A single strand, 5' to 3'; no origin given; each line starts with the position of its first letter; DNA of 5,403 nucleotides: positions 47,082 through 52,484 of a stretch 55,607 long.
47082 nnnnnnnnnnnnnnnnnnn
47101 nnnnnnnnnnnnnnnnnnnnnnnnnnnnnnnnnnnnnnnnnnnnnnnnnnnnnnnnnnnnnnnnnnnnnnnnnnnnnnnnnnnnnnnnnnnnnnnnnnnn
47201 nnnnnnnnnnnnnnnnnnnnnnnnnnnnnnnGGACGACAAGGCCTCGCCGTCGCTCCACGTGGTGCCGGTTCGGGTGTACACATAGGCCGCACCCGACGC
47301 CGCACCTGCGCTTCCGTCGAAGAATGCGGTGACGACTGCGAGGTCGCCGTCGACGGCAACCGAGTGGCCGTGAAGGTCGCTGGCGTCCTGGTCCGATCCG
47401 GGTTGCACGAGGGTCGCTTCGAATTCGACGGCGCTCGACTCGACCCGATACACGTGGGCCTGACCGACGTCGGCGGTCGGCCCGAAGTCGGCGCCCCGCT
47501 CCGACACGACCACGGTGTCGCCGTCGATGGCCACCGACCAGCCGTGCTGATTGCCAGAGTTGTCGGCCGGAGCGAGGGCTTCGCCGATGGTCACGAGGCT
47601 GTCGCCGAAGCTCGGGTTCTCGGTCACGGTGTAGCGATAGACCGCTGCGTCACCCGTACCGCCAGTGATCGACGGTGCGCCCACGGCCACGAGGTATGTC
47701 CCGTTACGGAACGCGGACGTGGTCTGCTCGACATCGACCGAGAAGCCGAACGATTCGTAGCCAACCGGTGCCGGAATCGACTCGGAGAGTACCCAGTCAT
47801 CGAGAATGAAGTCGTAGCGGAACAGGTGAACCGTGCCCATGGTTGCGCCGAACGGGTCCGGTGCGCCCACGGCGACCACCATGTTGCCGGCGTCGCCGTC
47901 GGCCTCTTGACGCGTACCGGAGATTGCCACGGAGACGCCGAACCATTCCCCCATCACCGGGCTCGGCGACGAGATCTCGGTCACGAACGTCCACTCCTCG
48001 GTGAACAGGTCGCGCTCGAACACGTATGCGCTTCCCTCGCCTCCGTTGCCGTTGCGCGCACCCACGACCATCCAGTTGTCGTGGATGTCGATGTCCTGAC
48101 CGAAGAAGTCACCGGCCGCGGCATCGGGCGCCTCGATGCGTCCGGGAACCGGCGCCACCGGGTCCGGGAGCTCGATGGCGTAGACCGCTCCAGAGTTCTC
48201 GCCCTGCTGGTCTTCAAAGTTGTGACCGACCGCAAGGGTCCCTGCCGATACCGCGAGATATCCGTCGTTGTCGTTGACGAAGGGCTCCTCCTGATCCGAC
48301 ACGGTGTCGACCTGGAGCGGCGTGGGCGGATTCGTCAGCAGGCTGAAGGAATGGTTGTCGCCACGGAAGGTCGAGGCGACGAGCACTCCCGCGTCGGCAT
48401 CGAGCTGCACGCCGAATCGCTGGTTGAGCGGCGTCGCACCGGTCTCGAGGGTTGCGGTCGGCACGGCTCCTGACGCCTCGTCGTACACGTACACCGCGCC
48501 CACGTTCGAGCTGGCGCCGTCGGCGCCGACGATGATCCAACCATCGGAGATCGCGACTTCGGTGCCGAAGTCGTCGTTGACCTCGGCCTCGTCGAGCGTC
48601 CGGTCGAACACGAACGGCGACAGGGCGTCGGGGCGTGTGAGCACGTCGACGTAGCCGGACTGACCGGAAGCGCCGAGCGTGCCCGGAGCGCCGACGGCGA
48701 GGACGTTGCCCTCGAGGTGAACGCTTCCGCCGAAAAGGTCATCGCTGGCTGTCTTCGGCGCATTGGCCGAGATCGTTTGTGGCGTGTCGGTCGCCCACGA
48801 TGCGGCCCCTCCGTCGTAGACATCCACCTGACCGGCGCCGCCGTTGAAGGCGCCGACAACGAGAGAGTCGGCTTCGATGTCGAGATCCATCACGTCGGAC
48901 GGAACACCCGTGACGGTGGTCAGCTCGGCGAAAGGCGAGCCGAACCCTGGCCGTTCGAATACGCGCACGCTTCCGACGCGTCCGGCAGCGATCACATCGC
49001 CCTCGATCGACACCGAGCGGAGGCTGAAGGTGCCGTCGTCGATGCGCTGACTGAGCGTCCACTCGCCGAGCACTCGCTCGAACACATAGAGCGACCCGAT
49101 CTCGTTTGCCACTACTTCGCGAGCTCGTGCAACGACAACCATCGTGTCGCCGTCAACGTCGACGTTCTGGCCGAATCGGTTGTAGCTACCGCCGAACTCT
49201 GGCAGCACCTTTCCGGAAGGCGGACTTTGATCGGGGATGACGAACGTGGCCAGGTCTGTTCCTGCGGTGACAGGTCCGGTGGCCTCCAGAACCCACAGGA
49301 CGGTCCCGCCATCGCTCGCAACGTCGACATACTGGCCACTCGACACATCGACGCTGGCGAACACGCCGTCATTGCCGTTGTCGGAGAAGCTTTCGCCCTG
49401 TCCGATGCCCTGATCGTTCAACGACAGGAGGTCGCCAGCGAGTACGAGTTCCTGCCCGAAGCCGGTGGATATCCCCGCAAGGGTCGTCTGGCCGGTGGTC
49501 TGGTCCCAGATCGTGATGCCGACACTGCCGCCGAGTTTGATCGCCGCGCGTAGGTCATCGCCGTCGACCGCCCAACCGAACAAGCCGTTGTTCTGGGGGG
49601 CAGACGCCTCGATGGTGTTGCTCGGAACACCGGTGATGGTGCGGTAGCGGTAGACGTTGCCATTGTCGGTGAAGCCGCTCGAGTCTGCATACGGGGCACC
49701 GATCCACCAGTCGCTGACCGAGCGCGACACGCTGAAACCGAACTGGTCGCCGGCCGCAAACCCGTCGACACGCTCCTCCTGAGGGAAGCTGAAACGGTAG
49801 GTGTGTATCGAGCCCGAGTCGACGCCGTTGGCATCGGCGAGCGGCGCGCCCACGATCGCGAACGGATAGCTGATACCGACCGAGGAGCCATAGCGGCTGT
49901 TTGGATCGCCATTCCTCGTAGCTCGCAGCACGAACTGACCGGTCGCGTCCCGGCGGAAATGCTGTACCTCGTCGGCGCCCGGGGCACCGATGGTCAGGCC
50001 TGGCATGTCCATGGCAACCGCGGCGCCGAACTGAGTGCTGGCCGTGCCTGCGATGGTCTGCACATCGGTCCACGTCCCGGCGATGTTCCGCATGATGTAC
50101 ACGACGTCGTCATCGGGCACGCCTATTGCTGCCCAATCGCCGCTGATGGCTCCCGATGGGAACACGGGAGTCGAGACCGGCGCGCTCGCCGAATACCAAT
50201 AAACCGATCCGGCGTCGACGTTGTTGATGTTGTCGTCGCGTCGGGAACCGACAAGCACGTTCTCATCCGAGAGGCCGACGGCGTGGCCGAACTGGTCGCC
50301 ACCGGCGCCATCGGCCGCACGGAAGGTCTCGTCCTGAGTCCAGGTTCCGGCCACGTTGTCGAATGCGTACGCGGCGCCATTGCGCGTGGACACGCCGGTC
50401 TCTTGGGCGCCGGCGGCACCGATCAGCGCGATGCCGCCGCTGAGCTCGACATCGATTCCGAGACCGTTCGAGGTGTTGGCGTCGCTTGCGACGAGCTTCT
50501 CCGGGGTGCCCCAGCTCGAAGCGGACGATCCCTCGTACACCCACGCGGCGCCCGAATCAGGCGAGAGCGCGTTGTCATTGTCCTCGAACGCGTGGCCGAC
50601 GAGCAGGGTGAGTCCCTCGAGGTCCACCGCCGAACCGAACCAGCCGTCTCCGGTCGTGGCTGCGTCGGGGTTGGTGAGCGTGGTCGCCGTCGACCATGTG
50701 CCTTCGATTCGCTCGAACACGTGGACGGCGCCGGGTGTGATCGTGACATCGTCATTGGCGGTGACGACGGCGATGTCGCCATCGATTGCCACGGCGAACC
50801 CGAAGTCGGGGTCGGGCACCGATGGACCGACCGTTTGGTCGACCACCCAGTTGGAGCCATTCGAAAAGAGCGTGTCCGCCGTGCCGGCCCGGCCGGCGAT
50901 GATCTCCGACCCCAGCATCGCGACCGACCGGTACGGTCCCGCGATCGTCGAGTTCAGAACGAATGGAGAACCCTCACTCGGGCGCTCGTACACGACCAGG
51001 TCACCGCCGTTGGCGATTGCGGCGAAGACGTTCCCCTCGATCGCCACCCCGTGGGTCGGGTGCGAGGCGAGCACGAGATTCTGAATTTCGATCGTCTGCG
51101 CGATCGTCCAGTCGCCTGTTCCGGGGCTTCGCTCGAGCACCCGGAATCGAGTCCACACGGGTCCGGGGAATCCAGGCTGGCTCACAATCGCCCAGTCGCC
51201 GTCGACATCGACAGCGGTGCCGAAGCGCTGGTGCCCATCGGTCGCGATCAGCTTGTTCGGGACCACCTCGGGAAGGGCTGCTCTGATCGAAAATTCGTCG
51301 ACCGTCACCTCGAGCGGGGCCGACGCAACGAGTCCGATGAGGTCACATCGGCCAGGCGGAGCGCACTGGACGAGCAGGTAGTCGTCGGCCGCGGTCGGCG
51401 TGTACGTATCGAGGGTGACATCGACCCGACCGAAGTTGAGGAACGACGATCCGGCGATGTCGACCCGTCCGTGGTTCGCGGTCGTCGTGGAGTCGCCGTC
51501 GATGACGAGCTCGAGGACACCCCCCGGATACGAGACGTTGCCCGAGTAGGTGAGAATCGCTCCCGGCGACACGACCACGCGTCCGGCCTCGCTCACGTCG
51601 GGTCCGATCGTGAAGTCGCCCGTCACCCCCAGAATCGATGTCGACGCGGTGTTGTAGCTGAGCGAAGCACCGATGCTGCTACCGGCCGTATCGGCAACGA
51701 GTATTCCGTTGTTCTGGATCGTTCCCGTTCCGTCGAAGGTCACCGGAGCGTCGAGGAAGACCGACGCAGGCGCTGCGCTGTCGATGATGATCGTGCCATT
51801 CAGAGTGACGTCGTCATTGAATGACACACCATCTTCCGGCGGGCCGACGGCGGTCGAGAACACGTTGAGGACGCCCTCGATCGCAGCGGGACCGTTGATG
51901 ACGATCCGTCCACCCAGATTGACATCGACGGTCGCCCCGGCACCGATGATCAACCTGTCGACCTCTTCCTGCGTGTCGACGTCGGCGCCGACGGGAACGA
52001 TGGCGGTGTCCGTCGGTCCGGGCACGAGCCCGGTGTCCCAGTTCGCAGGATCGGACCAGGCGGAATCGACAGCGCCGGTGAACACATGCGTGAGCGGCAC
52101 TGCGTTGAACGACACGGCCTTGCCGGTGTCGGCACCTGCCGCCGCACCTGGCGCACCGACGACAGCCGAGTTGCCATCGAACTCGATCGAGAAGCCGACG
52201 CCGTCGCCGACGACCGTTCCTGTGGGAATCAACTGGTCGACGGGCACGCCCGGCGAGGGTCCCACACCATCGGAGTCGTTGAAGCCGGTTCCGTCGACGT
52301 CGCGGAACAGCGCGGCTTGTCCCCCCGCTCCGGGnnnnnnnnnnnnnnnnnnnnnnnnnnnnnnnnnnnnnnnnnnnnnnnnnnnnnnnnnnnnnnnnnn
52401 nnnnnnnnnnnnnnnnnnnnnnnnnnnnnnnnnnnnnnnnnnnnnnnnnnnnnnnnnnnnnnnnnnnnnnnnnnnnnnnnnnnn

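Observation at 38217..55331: One 17.1-kb ORF encodes a 5,704-aa secreted protein with an unusual domain combination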

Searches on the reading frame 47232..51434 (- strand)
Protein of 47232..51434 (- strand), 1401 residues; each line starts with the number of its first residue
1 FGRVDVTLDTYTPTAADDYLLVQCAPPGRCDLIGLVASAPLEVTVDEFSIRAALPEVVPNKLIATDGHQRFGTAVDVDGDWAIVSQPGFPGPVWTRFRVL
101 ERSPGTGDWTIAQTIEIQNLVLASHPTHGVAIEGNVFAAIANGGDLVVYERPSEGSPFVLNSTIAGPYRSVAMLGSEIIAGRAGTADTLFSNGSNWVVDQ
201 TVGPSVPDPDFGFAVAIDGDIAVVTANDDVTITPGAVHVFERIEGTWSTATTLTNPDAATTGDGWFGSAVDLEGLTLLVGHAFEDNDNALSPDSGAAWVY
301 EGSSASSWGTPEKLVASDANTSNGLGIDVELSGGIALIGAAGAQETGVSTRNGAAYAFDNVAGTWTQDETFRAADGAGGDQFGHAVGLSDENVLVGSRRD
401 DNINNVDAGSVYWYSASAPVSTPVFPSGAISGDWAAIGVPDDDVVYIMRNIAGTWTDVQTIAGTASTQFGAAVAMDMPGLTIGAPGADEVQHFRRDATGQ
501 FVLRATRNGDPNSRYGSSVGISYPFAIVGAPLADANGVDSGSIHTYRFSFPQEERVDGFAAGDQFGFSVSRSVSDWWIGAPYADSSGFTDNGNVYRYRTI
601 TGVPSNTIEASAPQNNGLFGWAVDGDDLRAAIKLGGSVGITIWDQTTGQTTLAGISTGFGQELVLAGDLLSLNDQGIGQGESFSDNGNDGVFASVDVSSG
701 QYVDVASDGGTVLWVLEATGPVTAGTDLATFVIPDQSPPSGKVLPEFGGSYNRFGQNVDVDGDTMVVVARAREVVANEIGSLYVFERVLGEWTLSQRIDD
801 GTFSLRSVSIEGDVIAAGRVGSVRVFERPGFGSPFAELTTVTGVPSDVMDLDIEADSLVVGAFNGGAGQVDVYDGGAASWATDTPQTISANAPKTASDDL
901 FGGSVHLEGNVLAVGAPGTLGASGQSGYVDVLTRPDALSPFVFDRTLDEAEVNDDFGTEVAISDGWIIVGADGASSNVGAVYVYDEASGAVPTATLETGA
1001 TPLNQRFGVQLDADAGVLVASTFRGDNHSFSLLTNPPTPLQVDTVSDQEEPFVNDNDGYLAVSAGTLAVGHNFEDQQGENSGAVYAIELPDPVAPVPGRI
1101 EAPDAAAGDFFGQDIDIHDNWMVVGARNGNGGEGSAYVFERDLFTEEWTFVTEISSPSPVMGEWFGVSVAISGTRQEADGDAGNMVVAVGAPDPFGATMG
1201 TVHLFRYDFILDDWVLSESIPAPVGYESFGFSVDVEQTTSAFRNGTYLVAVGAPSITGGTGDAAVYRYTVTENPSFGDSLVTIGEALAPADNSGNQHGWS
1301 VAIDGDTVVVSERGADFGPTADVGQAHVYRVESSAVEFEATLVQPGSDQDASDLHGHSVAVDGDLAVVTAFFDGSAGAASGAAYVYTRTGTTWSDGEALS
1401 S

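Call 4: search_protein_families(library=pfam, proteins=[window:47232-51434:-], max_evalue=0.01)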
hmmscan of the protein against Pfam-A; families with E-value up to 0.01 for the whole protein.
window:47232-51434:- (1401 aa): 1 family
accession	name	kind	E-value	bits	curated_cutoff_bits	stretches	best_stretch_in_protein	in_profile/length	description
PF14312.12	FG-GAP_2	-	9.2e-88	288.7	23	11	365-412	1-47/49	FG-GAP repeat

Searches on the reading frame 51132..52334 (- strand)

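Call 5: search_protein_families(library=pfam, proteins=[window:51132-52334:-], max_evalue=10)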
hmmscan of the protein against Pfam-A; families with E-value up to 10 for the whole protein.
window:51132-52334:- (401 aa): 1 family
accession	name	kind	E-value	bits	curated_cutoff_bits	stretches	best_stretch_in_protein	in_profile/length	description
PF14312.12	FG-GAP_2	-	7.8e-06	26.4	23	2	361-387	6-34/49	FG-GAP repeat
